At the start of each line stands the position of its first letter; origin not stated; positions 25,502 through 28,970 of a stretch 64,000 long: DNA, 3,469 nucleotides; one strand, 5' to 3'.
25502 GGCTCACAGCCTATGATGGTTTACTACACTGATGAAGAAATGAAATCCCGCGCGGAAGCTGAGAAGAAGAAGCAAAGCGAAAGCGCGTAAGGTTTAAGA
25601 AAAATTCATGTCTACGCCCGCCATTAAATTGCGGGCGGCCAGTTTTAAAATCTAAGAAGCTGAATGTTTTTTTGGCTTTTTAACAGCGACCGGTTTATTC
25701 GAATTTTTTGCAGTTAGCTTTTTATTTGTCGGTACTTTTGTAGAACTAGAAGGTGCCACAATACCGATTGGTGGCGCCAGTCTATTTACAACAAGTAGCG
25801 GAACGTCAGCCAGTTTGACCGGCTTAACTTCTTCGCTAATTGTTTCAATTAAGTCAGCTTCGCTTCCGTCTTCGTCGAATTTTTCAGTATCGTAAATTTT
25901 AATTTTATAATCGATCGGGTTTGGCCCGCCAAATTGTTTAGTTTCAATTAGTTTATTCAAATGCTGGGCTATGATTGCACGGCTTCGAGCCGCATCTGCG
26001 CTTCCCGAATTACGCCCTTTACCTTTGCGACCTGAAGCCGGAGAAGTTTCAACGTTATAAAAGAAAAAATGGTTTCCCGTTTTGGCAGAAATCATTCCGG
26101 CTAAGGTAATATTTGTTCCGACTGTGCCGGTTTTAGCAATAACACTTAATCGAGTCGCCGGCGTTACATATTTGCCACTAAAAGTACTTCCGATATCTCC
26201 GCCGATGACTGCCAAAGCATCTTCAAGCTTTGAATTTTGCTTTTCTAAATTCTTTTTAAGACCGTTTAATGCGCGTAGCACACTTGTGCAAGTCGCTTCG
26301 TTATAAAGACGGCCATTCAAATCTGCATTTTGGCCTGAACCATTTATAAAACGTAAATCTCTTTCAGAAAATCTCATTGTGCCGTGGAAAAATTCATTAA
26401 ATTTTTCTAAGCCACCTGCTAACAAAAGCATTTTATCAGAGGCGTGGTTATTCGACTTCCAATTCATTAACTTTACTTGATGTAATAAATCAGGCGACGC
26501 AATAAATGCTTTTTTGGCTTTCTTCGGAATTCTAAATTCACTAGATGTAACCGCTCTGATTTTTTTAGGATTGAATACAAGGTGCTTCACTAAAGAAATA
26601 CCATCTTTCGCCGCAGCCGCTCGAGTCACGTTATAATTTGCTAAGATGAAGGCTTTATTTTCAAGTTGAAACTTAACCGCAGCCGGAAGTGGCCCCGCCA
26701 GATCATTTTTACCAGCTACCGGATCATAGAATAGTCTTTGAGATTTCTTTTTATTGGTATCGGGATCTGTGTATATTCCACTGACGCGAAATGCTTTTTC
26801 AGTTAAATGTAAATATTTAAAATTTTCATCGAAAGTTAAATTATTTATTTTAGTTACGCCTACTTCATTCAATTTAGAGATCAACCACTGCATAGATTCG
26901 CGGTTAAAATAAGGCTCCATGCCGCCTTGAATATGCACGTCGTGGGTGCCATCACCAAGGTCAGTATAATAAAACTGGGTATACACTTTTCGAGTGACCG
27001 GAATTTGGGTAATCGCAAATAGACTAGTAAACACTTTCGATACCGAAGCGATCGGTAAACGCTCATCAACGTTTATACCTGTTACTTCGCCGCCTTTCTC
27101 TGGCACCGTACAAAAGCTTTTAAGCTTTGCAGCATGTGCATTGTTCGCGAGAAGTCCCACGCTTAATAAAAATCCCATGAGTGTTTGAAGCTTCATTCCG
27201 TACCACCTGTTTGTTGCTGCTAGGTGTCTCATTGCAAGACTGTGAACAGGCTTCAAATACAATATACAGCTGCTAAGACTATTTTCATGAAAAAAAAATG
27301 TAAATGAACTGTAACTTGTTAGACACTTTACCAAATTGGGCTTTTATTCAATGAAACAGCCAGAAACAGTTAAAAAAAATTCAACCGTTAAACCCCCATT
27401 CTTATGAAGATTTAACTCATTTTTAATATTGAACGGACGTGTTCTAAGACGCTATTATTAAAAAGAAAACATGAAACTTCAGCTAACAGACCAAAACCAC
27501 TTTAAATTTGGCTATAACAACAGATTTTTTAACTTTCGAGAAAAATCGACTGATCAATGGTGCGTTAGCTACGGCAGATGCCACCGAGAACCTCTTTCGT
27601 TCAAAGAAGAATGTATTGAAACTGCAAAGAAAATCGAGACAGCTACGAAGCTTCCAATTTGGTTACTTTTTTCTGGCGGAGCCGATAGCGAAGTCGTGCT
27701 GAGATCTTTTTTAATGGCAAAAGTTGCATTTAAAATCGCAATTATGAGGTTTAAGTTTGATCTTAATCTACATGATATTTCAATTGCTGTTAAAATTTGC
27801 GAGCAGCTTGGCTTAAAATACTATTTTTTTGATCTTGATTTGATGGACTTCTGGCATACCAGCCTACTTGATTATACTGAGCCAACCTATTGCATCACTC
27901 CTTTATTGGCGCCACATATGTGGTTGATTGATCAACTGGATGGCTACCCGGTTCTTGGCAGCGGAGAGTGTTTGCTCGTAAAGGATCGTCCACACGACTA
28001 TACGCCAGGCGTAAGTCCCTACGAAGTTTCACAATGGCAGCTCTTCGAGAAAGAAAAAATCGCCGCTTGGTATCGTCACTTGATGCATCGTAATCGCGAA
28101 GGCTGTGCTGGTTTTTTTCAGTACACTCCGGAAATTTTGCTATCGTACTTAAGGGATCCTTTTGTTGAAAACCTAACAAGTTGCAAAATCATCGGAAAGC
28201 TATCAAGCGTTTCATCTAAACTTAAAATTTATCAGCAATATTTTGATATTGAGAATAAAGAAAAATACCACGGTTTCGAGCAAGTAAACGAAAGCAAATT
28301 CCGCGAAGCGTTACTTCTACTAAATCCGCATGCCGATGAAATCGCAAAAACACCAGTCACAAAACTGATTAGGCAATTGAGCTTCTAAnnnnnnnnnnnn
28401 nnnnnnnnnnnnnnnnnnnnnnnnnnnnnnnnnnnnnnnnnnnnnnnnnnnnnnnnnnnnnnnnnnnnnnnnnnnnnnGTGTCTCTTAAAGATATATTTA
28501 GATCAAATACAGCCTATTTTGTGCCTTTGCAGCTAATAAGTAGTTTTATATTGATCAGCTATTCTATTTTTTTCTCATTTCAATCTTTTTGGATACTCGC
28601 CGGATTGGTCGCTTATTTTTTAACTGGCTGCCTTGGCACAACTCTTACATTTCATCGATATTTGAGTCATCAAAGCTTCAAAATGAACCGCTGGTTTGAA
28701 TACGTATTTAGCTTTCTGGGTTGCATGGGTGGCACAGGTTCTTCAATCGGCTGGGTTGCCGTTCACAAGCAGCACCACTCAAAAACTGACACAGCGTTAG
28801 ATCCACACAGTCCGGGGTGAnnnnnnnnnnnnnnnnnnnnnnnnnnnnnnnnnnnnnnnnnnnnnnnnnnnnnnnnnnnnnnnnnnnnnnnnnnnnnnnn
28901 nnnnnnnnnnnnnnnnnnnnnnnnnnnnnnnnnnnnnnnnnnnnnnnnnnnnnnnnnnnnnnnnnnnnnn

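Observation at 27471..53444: Candidate new system: a 26-kb scaffold-less tailoring island of oxygenases, PP-loop ATPases, GNATs and desaturases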

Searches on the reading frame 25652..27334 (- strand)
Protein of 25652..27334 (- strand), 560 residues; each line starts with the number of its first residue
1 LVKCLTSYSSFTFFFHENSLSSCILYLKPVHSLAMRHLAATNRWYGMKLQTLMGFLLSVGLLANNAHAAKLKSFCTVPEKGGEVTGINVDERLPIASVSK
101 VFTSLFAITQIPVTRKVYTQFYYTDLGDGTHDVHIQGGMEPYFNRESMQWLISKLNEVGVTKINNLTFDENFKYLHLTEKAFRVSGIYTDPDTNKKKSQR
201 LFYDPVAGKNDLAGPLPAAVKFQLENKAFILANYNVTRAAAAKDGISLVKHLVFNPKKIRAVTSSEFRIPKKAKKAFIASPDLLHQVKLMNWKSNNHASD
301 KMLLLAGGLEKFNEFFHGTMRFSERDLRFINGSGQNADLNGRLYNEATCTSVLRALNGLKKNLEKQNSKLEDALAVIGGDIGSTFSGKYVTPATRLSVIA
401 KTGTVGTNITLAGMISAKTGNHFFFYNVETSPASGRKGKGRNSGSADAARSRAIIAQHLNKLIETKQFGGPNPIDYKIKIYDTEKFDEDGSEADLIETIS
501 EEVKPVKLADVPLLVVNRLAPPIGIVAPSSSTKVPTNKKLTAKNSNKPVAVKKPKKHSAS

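Call 8: search_protein_families(library=pfam, max_evalue=0.01, proteins=[window:25652-27334:-])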
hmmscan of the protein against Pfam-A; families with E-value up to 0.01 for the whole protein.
window:25652-27334:- (560 aa): 2 families
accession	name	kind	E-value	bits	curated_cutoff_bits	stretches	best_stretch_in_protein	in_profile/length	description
PF02113.21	Peptidase_S13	-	1.6e-10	40.8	22.8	1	88-170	36-122/444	D-Ala-D-Ala carboxypeptidase 3 (S13) family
PF13354.11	Beta-lactamase2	-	0.0023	17.7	22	0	281-423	73-208/214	Beta-lactamase enzyme family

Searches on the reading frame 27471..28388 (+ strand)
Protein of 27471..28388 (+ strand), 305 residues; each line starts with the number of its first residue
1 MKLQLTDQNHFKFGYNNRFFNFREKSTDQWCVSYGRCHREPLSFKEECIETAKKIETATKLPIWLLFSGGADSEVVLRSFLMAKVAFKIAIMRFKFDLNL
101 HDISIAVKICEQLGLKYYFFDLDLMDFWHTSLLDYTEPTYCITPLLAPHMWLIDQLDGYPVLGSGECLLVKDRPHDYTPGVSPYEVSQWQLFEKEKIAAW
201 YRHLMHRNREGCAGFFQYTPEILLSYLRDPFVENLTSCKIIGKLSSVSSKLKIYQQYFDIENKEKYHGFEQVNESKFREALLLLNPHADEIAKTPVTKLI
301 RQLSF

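Call 4: search_protein_families(library=pfam, max_evalue=0.01, proteins=[window:27471-28388:+])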
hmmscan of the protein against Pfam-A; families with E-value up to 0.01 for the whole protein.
window:27471-28388:+ (305 aa): 1 family
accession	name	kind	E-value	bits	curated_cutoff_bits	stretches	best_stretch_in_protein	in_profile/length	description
PF06508.19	QueC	-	0.00016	21.7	22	1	65-135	4-74/210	Queuosine biosynthesis protein QueC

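Call 11: search_protein_families(library=phrogs, max_evalue=0.001, proteins=[window:27471-28388:+])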
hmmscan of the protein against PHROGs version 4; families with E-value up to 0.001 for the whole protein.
window:27471-28388:+ (305 aa): 0 families

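Call 12: search_protein_families(library=ncbifam, max_evalue=0.01, proteins=[window:27471-28388:+])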
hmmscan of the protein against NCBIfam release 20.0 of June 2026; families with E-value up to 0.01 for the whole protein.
window:27471-28388:+ (305 aa): 2 families
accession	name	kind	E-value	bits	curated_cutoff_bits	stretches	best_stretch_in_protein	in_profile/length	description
TIGR00364.1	TIGR00364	equivalog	7.3e-05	22.4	150.3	1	66-133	4-71/201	7-cyano-7-deazaguanine synthase QueC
NF011155.0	PRK14561.1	equivalog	0.0039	16.9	207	1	64-123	4-59/195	hypothetical protein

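Call 48: search_dna_similar(query=window:27471-28388:+, collection=phages, mode=protein, max_rows=30, max_evalue=0.00001)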
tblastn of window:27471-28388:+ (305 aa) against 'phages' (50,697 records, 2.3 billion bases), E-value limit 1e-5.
No match.

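Call 52: predict_structure(alignment_id=A3)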
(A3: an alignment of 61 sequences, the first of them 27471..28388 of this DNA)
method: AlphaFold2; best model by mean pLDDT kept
length: 305 residues; sequences in the alignment: 61
mean_pLDDT: 94.7   pTM: 0.92
mean pLDDT of the five models: 94.7, 94.6, 94.5, 94.4, 93.6
residues with pLDDT >= 90: 280; 70-90: 20; 50-70: 4; < 50: 1
segments of 3 or more residues with pLDDT < 50: none
pLDDT, mean of each block of 10 residues (from residue 1): 88 96 95 97 98 98 97 97 99 94 95 98 96 97 96 98 90 92 94 95 97 97 98 96 91 95 75 88 95 97 95
secondary structure, 60 per line:
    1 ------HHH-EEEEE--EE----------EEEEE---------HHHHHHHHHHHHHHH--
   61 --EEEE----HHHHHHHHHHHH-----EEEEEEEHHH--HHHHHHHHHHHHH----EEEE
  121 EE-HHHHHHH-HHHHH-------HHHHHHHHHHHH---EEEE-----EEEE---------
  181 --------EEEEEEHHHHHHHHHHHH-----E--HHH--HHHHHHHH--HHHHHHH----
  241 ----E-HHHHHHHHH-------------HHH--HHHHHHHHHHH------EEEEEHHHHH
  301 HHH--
elements in order: E11-15 E30-34 H44-58 E63-66 H71-82 E88-94 H100-112 E117-122 H124-130 H132-136 H144-155 E159-162 E168-171 E189-194 H195-206 H220-227 H230-236 H247-255 H274-284 E291-295 H296-303

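Call 54: fold_search(model_id=the predicted structure, library=pdb)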
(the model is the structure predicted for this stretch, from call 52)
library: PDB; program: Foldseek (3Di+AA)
matches with E <= 10: 1763; with E <= 0.001: 71
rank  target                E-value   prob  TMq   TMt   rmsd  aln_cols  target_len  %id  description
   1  1jgt_B                7.4e-06  1.00  0.38  0.25  12.2       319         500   14  CRYSTAL STRUCTURE OF BETA-LACTAM SYNTHETASE (released 2001-12-28)
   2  1mbz_B                1.1e-05  1.00  0.38  0.26  11.3       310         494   14  BETA-LACTAM SYNTHETASE WITH TRAPPED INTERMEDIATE (released 2002-10-23)
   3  1mc1_B                1.1e-05  1.00  0.39  0.26  11.6       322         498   14  BETA-LACTAM SYNTHETASE WITH PRODUCT (DGPC), AMP AND PPI (released 2002-10-23)
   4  1mb9_B                1.3e-05  1.00  0.38  0.25  14.4       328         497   14  BETA-LACTAM SYNTHETASE COMPLEXED WITH ATP (released 2002-10-23)
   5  1jgt_A                2.0e-05  1.00  0.37  0.26  14.7       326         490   15  CRYSTAL STRUCTURE OF BETA-LACTAM SYNTHETASE (released 2001-12-28)
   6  1mc1_A                3.2e-05  1.00  0.38  0.26  11.6       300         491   14  BETA-LACTAM SYNTHETASE WITH PRODUCT (DGPC), AMP AND PPI (released 2002-10-23)
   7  5udq_A                5.1e-05  1.00  0.28  0.32   5.3       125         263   18  LarE, a sulfur transferase involved in synthesis of the cofactor for lactate racemase, apo form (released 2017-08-23)
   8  1mb9_A                5.4e-05  1.00  0.36  0.25  14.7       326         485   13  BETA-LACTAM SYNTHETASE COMPLEXED WITH ATP (released 2002-10-23)
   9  1m1z_B                7.3e-05  1.00  0.38  0.26  13.8       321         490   14  BETA-LACTAM SYNTHETASE APO ENZYME (released 2002-10-23)
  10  1mbz_A                8.2e-05  1.00  0.31  0.20   5.9       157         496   15  BETA-LACTAM SYNTHETASE WITH TRAPPED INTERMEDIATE (released 2002-10-23)
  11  6gq3_A                8.2e-05  1.00  0.44  0.28  12.0       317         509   16  Human asparagine synthetase (ASNS) in complex with 6-diazo-5-oxo-L-norleucine (DON) at 1.85 A resolution (released 2019-09-18)
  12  6dg3_H                8.7e-05  1.00  0.29  0.35   4.9       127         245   15  LarE, a sulfur transferase involved in synthesis of the cofactor for lactate racemase, in complex with caesium (released 2019-05-22)
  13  9b6c_B                1.2e-04  1.00  0.35  0.23  15.0       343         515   16  Human asparagine synthetase Arg-142 to Ile-142 (R142I) variant (released 2025-01-08)
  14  5udw_E                1.4e-04  1.00  0.30  0.37   4.2       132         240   16  LarE, a sulfur transferase involved in synthesis of the cofactor for lactate racemase, in complex with nickel (released 2017-08-23)
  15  5udw_B                1.4e-04  1.00  0.30  0.37   4.2       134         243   16  LarE, a sulfur transferase involved in synthesis of the cofactor for lactate racemase, in complex with nickel (released 2017-08-23)
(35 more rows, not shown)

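Call 104: search_protein_representatives(alignment_id=A3)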
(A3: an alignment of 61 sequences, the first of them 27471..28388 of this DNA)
Query: 61 sequences, 312 profile positions. Proteins with E-value up to 0.001 (for the whole library): 1840; up to 1e-10: 1286; up to 1e-30: 483. The best 150 are listed.
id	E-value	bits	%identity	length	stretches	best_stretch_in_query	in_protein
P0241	4.6e-140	482.5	-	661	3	2-308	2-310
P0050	2.2e-135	467.1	-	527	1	2-307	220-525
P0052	2.0e-134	464.0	-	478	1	3-309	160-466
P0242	2.1e-133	460.6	-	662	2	3-306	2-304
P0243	1.8e-122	424.7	-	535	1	4-307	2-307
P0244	1.1e-115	402.5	-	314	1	4-308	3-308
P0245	4.0e-115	400.6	-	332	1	3-308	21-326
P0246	1.9e-113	395.1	-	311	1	4-308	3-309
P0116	3.3e-111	387.7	-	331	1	3-299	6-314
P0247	2.3e-108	378.4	-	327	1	6-309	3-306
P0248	4.3e-106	370.9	-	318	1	4-305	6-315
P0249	8.9e-106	369.9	-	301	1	2-307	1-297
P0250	1.3e-105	369.3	-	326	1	3-306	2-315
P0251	7.4e-105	366.9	-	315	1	2-303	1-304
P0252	1.3e-104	366.1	-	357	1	2-307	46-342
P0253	2.7e-104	365.0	-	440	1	3-307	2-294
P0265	5.1e-94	331.3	-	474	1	2-308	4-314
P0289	1.9e-83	296.5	-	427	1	2-307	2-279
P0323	7.4e-71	255.2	-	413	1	3-221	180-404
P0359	1.2e-61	224.9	-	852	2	130-307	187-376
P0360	3.7e-61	223.3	-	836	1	4-308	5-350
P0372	1.1e-57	211.9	-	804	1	3-309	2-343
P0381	1.8e-56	207.9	-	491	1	25-307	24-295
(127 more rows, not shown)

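Call 105: search_protein_families(library=pfam, max_evalue=0.001, proteins=[P0360, P0372, P0359, P0241, P0253, P0265, P0289, P0381, P0243, P0323])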
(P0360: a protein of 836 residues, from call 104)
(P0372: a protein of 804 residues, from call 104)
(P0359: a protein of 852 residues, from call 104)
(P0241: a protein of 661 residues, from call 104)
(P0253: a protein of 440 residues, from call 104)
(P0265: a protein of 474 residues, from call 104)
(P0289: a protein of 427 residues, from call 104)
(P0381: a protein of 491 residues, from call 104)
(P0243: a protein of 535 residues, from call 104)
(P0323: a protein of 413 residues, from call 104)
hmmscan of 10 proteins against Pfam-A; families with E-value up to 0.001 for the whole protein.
P0360 (836 aa): 0 families

P0372 (804 aa): 1 family
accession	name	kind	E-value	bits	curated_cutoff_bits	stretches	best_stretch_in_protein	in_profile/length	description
PF00583.31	Acetyltransf_1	-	0.0002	22.1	20.7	1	691-749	42-98/116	Acetyltransferase (GNAT) family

P0359 (852 aa): 0 families

P0241 (661 aa): 0 families

P0253 (440 aa): 0 families

P0265 (474 aa): 3 families
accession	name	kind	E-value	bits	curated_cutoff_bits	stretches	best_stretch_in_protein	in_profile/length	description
PF00583.31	Acetyltransf_1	-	1.6e-07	32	20.7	1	344-449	8-116/116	Acetyltransferase (GNAT) family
PF13508.13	Acetyltransf_7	-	5.7e-07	30.3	27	1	375-450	5-83/84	Acetyltransferase (GNAT) domain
PF13673.13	Acetyltransf_10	-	2.4e-06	28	23.6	1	374-462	32-119/128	Acetyltransferase (GNAT) domain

P0289 (427 aa): 0 families

P0381 (491 aa): 0 families

P0243 (535 aa): 0 families

P0323 (413 aa): 1 family
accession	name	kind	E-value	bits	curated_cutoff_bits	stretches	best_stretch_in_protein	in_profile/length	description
PF00583.31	Acetyltransf_1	-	0.00034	21.3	20.7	0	33-91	24-80/116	Acetyltransferase (GNAT) family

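Call 109: fold_search(model_id=the predicted structure, library=viral)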
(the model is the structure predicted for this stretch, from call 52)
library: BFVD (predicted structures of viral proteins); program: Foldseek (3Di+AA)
matches with E <= 10: 1005; with E <= 0.001: 15
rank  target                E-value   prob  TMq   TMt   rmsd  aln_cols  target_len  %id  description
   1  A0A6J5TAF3            1.5e-25  1.00  0.88  0.85   3.4       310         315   30  Uncharacterized protein [uncultured Caudovirales phage]
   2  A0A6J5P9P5            3.4e-12  1.00  0.64  0.66   5.4       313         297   18  Uncharacterized protein [uncultured Caudovirales phage]
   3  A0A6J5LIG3            1.0e-10  1.00  0.65  0.71   4.7       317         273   16  Uncharacterized protein [uncultured Caudovirales phage]
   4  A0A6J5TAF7            4.4e-10  1.00  0.67  0.66   4.7       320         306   18  Uncharacterized protein [uncultured Caudovirales phage]
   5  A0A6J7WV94            4.0e-08  1.00  0.60  0.65   6.0       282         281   15  Asparagine synthase [uncultured Caudovirales phage]
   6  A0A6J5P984            4.0e-08  1.00  0.52  0.43   7.6       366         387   12  Uncharacterized protein [uncultured Caudovirales phage]
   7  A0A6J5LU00            6.4e-08  1.00  0.57  0.49   6.2       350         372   12  Uncharacterized protein [uncultured Caudovirales phage]
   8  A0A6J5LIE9            8.1e-08  1.00  0.48  0.37  11.9       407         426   14  Uncharacterized protein [uncultured Caudovirales phage]
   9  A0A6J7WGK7            1.5e-07  1.00  0.55  0.40   7.3       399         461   13  Uncharacterized protein [uncultured Caudovirales phage]
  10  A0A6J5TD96            1.8e-07  1.00  0.53  0.43   8.5       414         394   11  Uncharacterized protein [uncultured Caudovirales phage]
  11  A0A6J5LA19            8.9e-07  1.00  0.57  0.51   6.9       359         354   13  Uncharacterized protein [uncultured Caudovirales phage]
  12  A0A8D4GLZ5            2.0e-05  1.00  0.40  0.39  16.9       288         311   20  (no name in the UniProt tables at hand)
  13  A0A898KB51            3.6e-05  1.00  0.37  0.41  16.1       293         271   14  (no name in the UniProt tables at hand)
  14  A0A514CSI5            2.9e-04  1.00  0.46  0.34   8.1       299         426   12  asparagine synthase (glutamine-hydrolyzing) [Achromobacter phage Motura]
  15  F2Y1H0                3.1e-04  1.00  0.36  0.27   6.6       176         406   15  (no name in the UniProt tables at hand)
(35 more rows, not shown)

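Call 114: search_protein_families(library=padloc, max_evalue=0.001, proteins=[window:27471-28388:+])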
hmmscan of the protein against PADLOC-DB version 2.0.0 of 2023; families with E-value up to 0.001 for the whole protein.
window:27471-28388:+ (305 aa): 0 families

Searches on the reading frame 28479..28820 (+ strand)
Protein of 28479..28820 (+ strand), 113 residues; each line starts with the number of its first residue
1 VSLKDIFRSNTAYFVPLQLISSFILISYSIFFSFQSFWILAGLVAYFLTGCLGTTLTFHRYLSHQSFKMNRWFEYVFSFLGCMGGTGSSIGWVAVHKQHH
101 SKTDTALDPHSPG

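Call 4: search_protein_families(library=pfam, max_evalue=0.01, proteins=[window:28479-28820:+])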
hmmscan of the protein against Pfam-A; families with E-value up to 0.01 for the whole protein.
window:28479-28820:+ (113 aa): 1 family
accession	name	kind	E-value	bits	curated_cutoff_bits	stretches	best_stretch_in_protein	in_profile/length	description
PF00487.30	FA_desaturase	-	5.8e-08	33.2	29.7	1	38-112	2-82/253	Fatty acid desaturase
